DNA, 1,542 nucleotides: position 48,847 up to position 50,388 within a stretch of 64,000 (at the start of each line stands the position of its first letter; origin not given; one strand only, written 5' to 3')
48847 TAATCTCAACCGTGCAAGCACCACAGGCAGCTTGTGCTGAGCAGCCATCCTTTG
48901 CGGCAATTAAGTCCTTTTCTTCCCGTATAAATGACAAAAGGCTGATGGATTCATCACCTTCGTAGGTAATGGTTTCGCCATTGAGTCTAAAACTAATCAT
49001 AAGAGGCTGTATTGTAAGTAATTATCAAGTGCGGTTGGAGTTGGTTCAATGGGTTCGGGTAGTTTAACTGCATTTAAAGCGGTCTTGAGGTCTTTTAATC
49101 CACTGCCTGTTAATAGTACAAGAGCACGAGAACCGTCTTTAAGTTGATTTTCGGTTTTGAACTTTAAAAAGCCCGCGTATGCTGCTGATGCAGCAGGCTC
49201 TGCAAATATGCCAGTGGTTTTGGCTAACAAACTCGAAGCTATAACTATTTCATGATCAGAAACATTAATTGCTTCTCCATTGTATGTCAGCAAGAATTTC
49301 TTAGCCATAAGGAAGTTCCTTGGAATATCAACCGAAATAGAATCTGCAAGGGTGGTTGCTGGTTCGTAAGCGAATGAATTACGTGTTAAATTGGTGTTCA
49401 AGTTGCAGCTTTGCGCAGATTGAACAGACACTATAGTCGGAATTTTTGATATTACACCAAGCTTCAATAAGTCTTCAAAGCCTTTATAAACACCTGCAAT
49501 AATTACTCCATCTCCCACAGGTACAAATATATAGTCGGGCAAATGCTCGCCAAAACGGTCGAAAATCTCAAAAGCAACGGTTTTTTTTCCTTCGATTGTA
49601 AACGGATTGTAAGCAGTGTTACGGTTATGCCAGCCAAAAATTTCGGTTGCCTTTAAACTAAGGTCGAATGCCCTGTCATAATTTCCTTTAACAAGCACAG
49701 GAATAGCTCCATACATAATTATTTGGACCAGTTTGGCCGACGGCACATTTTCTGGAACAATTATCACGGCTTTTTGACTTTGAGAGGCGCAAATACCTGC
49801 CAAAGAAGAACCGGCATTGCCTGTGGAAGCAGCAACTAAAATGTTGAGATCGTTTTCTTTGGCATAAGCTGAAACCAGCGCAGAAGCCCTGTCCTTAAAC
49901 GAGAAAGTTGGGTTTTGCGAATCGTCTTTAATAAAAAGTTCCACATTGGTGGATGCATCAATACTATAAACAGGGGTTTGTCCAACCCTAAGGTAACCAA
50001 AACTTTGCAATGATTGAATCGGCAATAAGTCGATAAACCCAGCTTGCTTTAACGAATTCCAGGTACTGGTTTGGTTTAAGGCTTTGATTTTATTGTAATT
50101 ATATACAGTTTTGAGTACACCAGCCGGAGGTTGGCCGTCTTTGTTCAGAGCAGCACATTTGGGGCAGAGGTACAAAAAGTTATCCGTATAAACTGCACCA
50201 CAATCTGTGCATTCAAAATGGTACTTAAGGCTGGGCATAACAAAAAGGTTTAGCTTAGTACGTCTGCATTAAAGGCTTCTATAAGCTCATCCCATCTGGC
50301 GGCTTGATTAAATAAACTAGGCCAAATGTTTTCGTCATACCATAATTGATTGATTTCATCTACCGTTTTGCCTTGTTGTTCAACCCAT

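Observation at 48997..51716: Two unassigned fold-type-II PLP enzymes occupy the operon core where the canonical cluster has YgeX; no carbamate kinase is present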

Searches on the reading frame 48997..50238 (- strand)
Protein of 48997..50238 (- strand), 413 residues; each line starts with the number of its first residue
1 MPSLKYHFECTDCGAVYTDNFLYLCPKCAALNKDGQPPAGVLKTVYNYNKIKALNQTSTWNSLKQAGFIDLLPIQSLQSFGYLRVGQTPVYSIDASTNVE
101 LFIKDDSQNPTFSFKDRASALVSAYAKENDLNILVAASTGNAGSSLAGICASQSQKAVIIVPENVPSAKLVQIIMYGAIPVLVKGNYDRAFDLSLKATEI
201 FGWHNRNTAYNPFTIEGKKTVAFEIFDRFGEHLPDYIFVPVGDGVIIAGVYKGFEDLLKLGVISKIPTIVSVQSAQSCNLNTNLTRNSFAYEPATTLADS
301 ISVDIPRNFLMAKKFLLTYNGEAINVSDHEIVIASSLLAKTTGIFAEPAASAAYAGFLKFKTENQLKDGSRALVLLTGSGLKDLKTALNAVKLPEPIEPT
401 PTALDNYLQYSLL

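Call 4: search_protein_families(library=pfam, proteins=[window:48997-50238:-])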
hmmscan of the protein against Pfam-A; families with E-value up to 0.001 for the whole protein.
window:48997-50238:- (413 aa): 1 family
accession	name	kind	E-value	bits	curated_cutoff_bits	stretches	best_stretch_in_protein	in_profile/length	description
PF00291.31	PALP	-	5.1e-61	207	35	1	84-378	4-295/295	Pyridoxal-phosphate dependent enzyme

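Call 5: search_protein_families(library=ncbifam, proteins=[window:48997-50238:-], max_evalue=0.00001)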
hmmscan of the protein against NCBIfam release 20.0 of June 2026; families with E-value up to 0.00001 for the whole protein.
window:48997-50238:- (413 aa): 35 families (the best 25 are shown)
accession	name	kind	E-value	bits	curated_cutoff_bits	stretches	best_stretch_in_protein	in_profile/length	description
NF004170.0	PRK05638.1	equivalog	8.9e-57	192.6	421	1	10-383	4-358/442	threonine synthase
NF006050.0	PRK08197.1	equivalog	2.9e-56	191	303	1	4-392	5-393/406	threonine synthase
NF005035.0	PRK06450.1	equivalog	4.3e-51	173.7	301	1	99-383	65-337/338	threonine synthase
NF006205.0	PRK08329.1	equivalog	8e-48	163.2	358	1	9-382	3-345/347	threonine synthase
TIGR00260.1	thrC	equivalog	5.1e-45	154.1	167.1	1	99-383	38-338/340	threonine synthase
NF004996.0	PRK06381.1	equivalog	1.7e-33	116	266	1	100-378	32-316/319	threonine synthase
NF006094.0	PRK08246.1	subfamily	1.4e-24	87.1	331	1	84-379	20-302/310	serine/threonine dehydratase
TIGR01127.1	ilvA_1Cterm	equivalog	1.5e-23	83.4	378.75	1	96-379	12-284/380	threonine ammonia-lyase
NF006390.0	PRK08639.1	equivalog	1e-22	80.8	421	1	95-378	36-312/418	threonine ammonia-lyase IlvA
NF009130.0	PRK12483.1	subfamily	2.8e-22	79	801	1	94-374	47-318/521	threonine ammonia-lyase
TIGR01124.1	ilvA_2Cterm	equivalog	4.6e-22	78.3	411.3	1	96-378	29-303/499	threonine ammonia-lyase, biosynthetic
NF006674.0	PRK09224.1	subfamily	1.3e-21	76.9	577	1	93-374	34-308/508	threonine ammonia-lyase IlvA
NF005292.0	PRK06815.1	equivalog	2.7e-19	69.4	371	1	93-390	30-316/320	threonine/serine dehydratase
NF004771.0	PRK06110.1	equivalog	4.5e-19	68.7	317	1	96-381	33-307/323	threonine dehydratase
TIGR02079.1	THD1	equivalog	3.7e-18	65.5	440.55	1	94-378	26-304/410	threonine ammonia-lyase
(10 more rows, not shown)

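Call 18: search_solved_structures(query=window:48997-50238:-, max_evalue=0.001, show_alignments=2)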
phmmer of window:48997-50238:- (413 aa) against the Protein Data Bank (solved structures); distinct sequences matched with E-value up to 0.001: 67 (the best 60 are shown).
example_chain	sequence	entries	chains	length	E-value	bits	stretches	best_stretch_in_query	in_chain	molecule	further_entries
6cgq_A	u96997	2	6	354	1.7e-47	165.6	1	68-410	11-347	Threonine synthase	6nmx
2zsj_A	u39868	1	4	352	1.3e-46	162.6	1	72-399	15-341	Threonine synthase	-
2d1f_A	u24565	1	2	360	2.3e-43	152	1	67-403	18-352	Threonine synthase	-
1uim_A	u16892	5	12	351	3.5e-43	151.4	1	70-398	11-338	Threonine Synthase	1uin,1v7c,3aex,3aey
1e5x_A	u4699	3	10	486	4.9e-25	91.7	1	101-386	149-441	THREONINE SYNTHASE | THREONINE SYNTHASE 1, CHLOROPLASTIC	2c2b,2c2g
8y1j_A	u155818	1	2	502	3.8e-17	65.7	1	99-378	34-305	L-threonine dehydratase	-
8zkv_A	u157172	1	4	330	6.3e-14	55.1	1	98-382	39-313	L-threonine dehydratase biosynthetic IlvA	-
43cq_A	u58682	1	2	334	1.1e-13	54.3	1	98-380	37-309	L-threonine dehydratase biosynthetic IlvA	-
1tdj_A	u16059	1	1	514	6.4e-13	51.8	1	98-380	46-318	BIOSYNTHETIC THREONINE DEAMINASE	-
9d2q_A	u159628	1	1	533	7e-13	51.6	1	98-380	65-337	L-threonine dehydratase biosynthetic IlvA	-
5x2l_A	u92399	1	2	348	6.2e-12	48.5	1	95-395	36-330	Serine racemase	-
3l6b_A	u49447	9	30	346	6.5e-12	48.5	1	95-395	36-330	Serine racemase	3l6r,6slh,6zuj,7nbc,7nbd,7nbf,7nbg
6zsp_AAA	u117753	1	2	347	6.5e-12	48.5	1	95-395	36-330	Serine racemase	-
3iau_A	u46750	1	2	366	1.2e-11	47.5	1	97-368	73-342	Threonine deaminase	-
2gn0_A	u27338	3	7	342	1.7e-11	47.1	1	98-380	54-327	Threonine dehydratase catabolic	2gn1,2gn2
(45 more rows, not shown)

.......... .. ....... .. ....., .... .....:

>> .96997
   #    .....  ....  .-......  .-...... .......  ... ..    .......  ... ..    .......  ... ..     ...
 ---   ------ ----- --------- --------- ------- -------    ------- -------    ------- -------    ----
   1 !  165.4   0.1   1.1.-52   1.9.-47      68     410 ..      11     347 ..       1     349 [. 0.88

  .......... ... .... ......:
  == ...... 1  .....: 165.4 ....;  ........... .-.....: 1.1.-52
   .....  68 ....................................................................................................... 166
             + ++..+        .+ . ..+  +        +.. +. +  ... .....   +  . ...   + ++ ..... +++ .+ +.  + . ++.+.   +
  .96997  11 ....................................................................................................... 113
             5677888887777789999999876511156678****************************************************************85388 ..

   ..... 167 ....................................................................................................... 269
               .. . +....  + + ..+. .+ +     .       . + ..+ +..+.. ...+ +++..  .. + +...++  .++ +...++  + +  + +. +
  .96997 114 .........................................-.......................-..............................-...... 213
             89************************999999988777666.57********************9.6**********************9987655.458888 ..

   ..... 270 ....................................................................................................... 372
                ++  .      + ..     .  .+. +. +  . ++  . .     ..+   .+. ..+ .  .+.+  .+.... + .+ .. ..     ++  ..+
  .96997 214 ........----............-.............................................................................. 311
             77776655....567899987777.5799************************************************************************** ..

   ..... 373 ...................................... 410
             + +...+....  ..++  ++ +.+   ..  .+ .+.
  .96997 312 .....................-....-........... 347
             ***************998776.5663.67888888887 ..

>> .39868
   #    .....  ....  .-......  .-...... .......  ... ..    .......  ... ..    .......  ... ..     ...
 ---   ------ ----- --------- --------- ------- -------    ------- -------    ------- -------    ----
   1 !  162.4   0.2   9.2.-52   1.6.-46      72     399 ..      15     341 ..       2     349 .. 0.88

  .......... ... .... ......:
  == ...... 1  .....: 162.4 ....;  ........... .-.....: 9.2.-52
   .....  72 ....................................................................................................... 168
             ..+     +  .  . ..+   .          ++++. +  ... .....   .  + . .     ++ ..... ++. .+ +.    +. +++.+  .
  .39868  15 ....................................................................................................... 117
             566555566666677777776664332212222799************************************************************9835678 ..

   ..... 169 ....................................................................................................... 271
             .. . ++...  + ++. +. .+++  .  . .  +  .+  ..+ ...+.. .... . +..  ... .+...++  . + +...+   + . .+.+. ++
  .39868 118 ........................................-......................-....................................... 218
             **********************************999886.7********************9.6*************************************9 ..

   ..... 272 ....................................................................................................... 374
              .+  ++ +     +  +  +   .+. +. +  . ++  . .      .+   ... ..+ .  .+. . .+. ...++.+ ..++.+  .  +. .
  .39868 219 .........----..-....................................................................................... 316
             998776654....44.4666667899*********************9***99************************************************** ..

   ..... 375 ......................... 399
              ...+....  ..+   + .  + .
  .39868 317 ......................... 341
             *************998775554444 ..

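Call 29: find_homologous_proteins(query=window:48997-50238:-, max_evalue=1e-10)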
Query window:48997-50238:- (413 aa): 7981 proteins with E <= 1e-10 among 8000 candidates; the best 120 are listed.
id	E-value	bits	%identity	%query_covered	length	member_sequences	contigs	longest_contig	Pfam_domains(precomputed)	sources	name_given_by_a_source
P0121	7.6e-251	850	92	100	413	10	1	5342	PF00291.32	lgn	-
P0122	1.8e-223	760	82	100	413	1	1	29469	PF00291.32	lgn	-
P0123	1.2e-206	704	77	98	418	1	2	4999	PF00291.32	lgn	-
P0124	2.1e-160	552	65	95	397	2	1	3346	PF00291.32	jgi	jgi:threonine synthase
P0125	8.4e-160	550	63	97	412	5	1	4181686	PF00291.32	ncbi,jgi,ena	jgi:threonine synthase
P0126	3.6e-158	545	63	98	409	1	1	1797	PF00291.32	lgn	-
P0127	1.1e-156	540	63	98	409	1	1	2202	PF00291.32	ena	-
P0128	1.9e-156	539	61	98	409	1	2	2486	PF00291.32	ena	-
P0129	1.8e-155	536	60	98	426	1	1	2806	PF00291.32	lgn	-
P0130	2.6e-155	535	61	98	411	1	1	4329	PF00291.32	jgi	jgi:threonine synthase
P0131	3.3e-155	535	56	99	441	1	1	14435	PF00291.32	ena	-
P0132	4.3e-155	535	61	97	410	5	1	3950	PF00291.32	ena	-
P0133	4.4e-155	535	62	96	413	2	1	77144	PF00291.32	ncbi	-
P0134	4.4e-155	535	61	98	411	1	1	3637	PF00291.32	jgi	jgi:threonine synthase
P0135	9.3e-155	534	61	98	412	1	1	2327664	PF00291.32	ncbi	ncbi:MAG: threonine synthase [Tenuifilaceae bacterium]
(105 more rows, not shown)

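Call 47: predict_structure(alignment_id=A1)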
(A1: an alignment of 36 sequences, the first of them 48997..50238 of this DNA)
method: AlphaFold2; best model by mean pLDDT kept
length: 413 residues; sequences in the alignment: 36
mean_pLDDT: 88.7   pTM: 0.90
mean pLDDT of the five models: 88.7, 87.7, 87.5, 87.2, 85.6
residues with pLDDT >= 90: 271; 70-90: 114; 50-70: 21; < 50: 7
segments of 3 or more residues with pLDDT < 50: 380-384
pLDDT, mean of each block of 10 residues (from residue 1): 81 91 92 90 94 85 93 94 86 83 80 83 95 87 88 94 83 89 89 91 86 93 95 96 92 97 97 93 93 81 85 96 96 91 85 95 94 81 56 88 92 56
secondary structure, 60 per line:
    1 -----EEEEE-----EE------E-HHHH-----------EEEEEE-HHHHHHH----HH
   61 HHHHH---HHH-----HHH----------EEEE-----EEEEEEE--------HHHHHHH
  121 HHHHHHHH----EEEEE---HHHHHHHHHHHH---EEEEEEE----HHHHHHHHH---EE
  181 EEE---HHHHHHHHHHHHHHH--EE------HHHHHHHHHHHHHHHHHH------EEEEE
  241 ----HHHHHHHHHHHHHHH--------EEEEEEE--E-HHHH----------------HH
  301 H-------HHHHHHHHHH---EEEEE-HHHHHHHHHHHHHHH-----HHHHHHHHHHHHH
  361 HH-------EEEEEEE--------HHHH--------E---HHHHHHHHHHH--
elements in order: E6-10 H26-29 E41-46 H48-54 H59-65 E90-93 E99-105 H114-128 E133-137 H141-152 E156-162 H167-175 E179-183 H187-201 H212-229 E236-240 H245-259 E268-274 H279-282 H309-318 E322-326 H328-342 H348-362 E370-376 H385-388 H401-411

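Call 53: fold_search(model_id=the predicted structure, library=pdb)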
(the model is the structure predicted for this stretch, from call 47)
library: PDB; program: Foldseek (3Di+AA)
matches with E <= 10: 1776; with E <= 0.001: 524
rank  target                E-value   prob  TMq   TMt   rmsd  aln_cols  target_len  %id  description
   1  2zsj_D                1.3e-29  1.00  0.71  0.83  12.2       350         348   32  Crystal structure of threonine synthase from Aquifex aeolicus VF5 (released 2008-10-21)
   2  1v7c_A                1.5e-29  1.00  0.70  0.81  11.1       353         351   31  Crystal structure of threonine synthase from thermus thermophilus hb8 in complex with a substrate analogue (released 2003-12-30)
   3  3aey_B                2.7e-29  1.00  0.71  0.84  11.9       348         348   32  Apo form of threonine synthase from Thermus thermophilus HB8 (released 2010-11-17)
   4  1uin_B                6.3e-29  1.00  0.71  0.84  11.9       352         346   32  Crystal Structure of Threonine Synthase from Thermus Thermophilus HB8, Trigonal Crystal Form (released 2003-11-18)
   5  2zsj_A                6.3e-29  1.00  0.71  0.84  12.8       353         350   32  Crystal structure of threonine synthase from Aquifex aeolicus VF5 (released 2008-10-21)
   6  6nmx_D                2.1e-28  1.00  0.68  0.80  11.5       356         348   30  Threonine synthase from Bacillus subtilis ATCC 6633 with PLP and APPA (released 2019-03-13)
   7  6nmx_B                2.2e-28  1.00  0.69  0.81  11.5       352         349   30  Threonine synthase from Bacillus subtilis ATCC 6633 with PLP and APPA (released 2019-03-13)
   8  1uim_A                2.5e-28  1.00  0.71  0.83  12.1       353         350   32  Crystal Structure of Threonine Synthase from Thermus Thermophilus HB8, Orthorhombic Crystal Form (released 2003-11-18)
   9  1uin_A                2.6e-28  1.00  0.71  0.83  11.7       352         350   32  Crystal Structure of Threonine Synthase from Thermus Thermophilus HB8, Trigonal Crystal Form (released 2003-11-18)
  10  6cgq_B                5.0e-28  1.00  0.69  0.82  12.4       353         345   30  Threonine synthase from Bacillus subtilis ATCC 6633 with PLP and PLP-Ala (released 2019-02-27)
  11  6nmx_A                5.0e-28  1.00  0.69  0.81  11.9       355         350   31  Threonine synthase from Bacillus subtilis ATCC 6633 with PLP and APPA (released 2019-03-13)
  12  2d1f_A                7.2e-28  1.00  0.70  0.82  12.6       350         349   30  Structure of Mycobacterium tuberculosis threonine synthase (released 2006-09-05)
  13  6cgq_A                1.2e-27  1.00  0.70  0.84  12.4       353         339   30  Threonine synthase from Bacillus subtilis ATCC 6633 with PLP and PLP-Ala (released 2019-02-27)
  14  2c2b_A                8.9e-24  1.00  0.80  0.74  13.3       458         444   20  Crystallographic structure of Arabidopsis thaliana Threonine synthase complexed with pyridoxal phosphate and S-adenosy (released 2005-11-28)
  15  2c2b_C                2.3e-23  1.00  0.80  0.74  13.1       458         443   20  Crystallographic structure of Arabidopsis thaliana Threonine synthase complexed with pyridoxal phosphate and S-adenosy (released 2005-11-28)
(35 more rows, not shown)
